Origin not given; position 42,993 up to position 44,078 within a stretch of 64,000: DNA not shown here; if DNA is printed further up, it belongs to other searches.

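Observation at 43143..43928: Highly divergent eS1/RPS3A-family paralog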

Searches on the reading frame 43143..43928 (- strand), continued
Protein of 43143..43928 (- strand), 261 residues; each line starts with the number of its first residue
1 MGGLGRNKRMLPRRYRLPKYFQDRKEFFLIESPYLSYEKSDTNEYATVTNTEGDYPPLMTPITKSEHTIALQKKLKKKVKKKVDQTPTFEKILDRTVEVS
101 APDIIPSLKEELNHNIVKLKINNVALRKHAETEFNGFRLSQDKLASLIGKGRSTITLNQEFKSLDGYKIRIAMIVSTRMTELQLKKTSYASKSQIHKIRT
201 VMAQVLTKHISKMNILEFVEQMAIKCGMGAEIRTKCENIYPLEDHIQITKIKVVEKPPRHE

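Call 49: find_related_loci(query=A2, collection=metagenome_contigs, flank=3000)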
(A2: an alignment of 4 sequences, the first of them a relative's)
Query A2 (261 aa) in metagenome_contigs; peptide patterns used: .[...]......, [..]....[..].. (x = any residue, [..] = any of these).
600 stretches matched a pattern (row limit reached: there are more); 36 encode a relative of the query (tblastn E <= 1e-3); 36 distinct loci.
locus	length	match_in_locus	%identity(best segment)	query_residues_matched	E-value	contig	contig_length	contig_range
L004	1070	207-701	36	90-257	3e-24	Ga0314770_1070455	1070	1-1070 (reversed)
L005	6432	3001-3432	38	112-257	5e-22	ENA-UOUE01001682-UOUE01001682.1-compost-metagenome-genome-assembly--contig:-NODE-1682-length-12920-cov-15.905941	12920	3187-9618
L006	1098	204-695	35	90-257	3e-22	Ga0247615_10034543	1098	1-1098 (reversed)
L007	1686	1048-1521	35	95-257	7e-22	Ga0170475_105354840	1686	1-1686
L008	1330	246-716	35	95-257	1e-21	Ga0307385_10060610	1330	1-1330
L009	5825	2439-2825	39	128-257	2e-21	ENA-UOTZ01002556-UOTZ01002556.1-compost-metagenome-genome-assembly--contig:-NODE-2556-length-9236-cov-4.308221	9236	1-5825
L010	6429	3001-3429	38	113-257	2e-21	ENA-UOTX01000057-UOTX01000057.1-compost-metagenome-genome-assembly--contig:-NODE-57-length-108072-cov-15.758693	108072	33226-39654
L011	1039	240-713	34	95-257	1e-21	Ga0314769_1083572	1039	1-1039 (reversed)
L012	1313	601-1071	32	95-257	6e-21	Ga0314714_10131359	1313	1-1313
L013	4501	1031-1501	37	95-257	1e-20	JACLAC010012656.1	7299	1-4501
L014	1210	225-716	35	90-257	2e-20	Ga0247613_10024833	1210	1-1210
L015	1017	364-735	34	132-257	2e-20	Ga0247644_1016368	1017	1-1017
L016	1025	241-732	34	90-257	4e-20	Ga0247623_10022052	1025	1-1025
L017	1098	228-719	32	90-257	6e-20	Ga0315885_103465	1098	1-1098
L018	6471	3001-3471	35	95-257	5e-19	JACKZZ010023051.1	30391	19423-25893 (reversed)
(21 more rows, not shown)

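Call 60: predict_structure(alignment_id=A3)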
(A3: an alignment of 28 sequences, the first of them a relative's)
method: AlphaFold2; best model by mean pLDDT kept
length: 261 residues; sequences in the alignment: 28
mean_pLDDT: 76.7   pTM: 0.70
mean pLDDT of the five models: 76.7, 75.7, 75.5, 75.4, 75.1
residues with pLDDT >= 90: 126; 70-90: 47; 50-70: 21; < 50: 67
segments of 3 or more residues with pLDDT < 50: 1-23, 37-76, 79-82
pLDDT, mean of each block of 10 residues (from residue 1): 44 45 58 57 39 39 38 46 60 86 82 92 79 93 93 97 96 96 92 98 98 94 94 97 96 90 54
secondary structure, 60 per line:
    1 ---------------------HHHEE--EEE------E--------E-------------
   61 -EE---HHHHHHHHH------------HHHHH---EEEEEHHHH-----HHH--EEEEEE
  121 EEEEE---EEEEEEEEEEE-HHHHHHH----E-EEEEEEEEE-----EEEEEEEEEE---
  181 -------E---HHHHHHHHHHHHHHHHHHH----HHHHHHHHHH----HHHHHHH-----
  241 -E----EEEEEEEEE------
elements in order: E29-31 H67-75 H88-92 E96-100 H101-104 E115-125 E129-139 H141-147 E154-162 E168-177 H192-210 H215-224 H229-235 E247-255

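Call 63: fold_search(model_id=the predicted structure, library=pdb)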
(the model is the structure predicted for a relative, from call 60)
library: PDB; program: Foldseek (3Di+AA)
matches with E <= 10: 604; with E <= 0.001: 121
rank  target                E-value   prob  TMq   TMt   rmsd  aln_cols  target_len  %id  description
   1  7mq8_NM               8.9e-18  1.00  0.60  0.67   2.9       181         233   29  Cryo-EM structure of the human SSU processome, state pre-A1 (released 2021-09-22)
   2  3j7a_B                1.2e-17  1.00  0.67  0.83   2.6       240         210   25  Cryo-EM structure of the Plasmodium falciparum 80S ribosome bound to the anti-protozoan drug emetine, small subunit (released 2014-07-16)
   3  9axt_AE               1.6e-17  1.00  0.66  0.79   4.3       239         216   28  Non-translating S. pombe ribosome (released 2024-10-16)
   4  9n73_NM               1.7e-17  1.00  0.67  0.74   4.7       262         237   26  SSU processome maturation and disassembly, State G (released 2025-10-29)
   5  3jam_B                2.6e-17  1.00  0.68  0.78   5.1       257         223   26  CryoEM structure of 40S-eIF1A-eIF1 complex from yeast (released 2015-08-12)
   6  9y49_AB               2.6e-17  1.00  0.65  0.79   3.9       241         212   24  Structure of tuco-tuco ribosome with P/E tRNA and eEF2 (rotated) (released 2026-02-18)
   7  8yoo_SB               2.8e-17  1.00  0.63  0.74   8.0       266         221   22  Cryo-EM structure of the human 80S ribosome with 100 um Tigecycline (released 2024-07-10)
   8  7o7y_Aa               3.2e-17  1.00  0.63  0.72   7.1       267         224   22  Rabbit 80S ribosome stalled close to the mutated SARS-CoV-2 slippery site by a pseudoknot (high resolution) (released 2021-06-02)
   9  9n77_NM               3.4e-17  1.00  0.65  0.73   5.1       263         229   25  SSU processome maturation and disassembly, State K (released 2025-11-05)
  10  8qoi_SB               3.6e-17  1.00  0.64  0.77   7.0       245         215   22  Structure of the human 80S ribosome at 1.9 A resolution - the molecular role of chemical modifications and ions in RN (released 2024-06-12)
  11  9rpv_RB               3.8e-17  1.00  0.64  0.70   7.0       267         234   21  Structure of the ZAK-bound human disome (released 2025-12-10)
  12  9h3g_BV               4.0e-17  1.00  0.65  0.79   7.1       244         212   24  Structure of the Arabidopsis thaliana 80S ribosome in complex with P- and E-site tRNAs and mRNA (released 2026-02-04)
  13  9spf_SB               4.0e-17  1.00  0.68  0.79   4.9       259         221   22  CRYO-EM STRUCTURE OF HUMAN 80S RIBOSOME WITH A/P/E-SITE TRNA AND MRNA CONTAINING N1-METHYLPSEUDOURIDINE (released 2026-01-21)
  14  8ogj_C                4.8e-17  1.00  0.63  0.80   6.3       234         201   22  Structure of Candida albicans 80S ribosome in complex with mefloquine (released 2024-10-02)
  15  7oya_B2               5.1e-17  1.00  0.66  0.79   3.7       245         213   23  Cryo-EM structure of the 1 hpf zebrafish embryo 80S ribosome (released 2022-07-13)
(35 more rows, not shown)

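Call 68: find_encoding_contigs(protein=P0188, flank=3000, max_places=4)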
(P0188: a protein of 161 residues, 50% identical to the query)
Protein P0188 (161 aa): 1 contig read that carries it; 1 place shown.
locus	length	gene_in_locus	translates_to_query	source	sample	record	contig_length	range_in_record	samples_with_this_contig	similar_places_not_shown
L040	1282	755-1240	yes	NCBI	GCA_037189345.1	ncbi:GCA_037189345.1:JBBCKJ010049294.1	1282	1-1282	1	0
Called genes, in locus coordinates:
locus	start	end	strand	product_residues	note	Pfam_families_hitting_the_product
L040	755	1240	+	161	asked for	PF01015:Ribosomal_S3Ae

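Call 69: find_encoding_contigs(protein=P0194, flank=10000, max_places=2)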
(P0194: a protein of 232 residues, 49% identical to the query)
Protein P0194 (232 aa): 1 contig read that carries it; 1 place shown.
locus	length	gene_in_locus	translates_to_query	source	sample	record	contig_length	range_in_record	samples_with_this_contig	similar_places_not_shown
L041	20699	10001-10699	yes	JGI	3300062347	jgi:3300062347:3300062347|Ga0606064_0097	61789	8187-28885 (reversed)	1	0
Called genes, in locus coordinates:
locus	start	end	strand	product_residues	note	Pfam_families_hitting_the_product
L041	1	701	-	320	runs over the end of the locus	PF00226:DnaJ, PF23302:HTH_DNAJC9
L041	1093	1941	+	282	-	PF03707:MHYT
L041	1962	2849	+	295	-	PF00211:Guanylate_cyc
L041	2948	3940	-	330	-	PF00009:GTP_EFTU, PF03144:GTP_EFTU_D2, PF03143:GTP_EFTU_D3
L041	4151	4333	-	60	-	PF00009:GTP_EFTU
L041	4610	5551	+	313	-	-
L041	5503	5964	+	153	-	-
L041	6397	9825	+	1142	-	-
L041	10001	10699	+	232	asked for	PF01015:Ribosomal_S3Ae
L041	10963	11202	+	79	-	-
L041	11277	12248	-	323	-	-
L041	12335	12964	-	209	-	PF12937:F-box-like (weak)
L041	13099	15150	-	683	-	PF00172:Zn_clus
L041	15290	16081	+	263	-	-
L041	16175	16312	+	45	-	-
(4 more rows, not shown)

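Call 75: find_related_loci(query=A2, collection=viral_contigs, flank=3000)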
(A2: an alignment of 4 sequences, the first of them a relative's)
Query A2 (261 aa) in viral_contigs; peptide patterns used: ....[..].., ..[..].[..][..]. (x = any residue, [..] = any of these).
309 stretches matched a pattern, but none encodes a relative of the query by tblastn (E <= 1e-3).
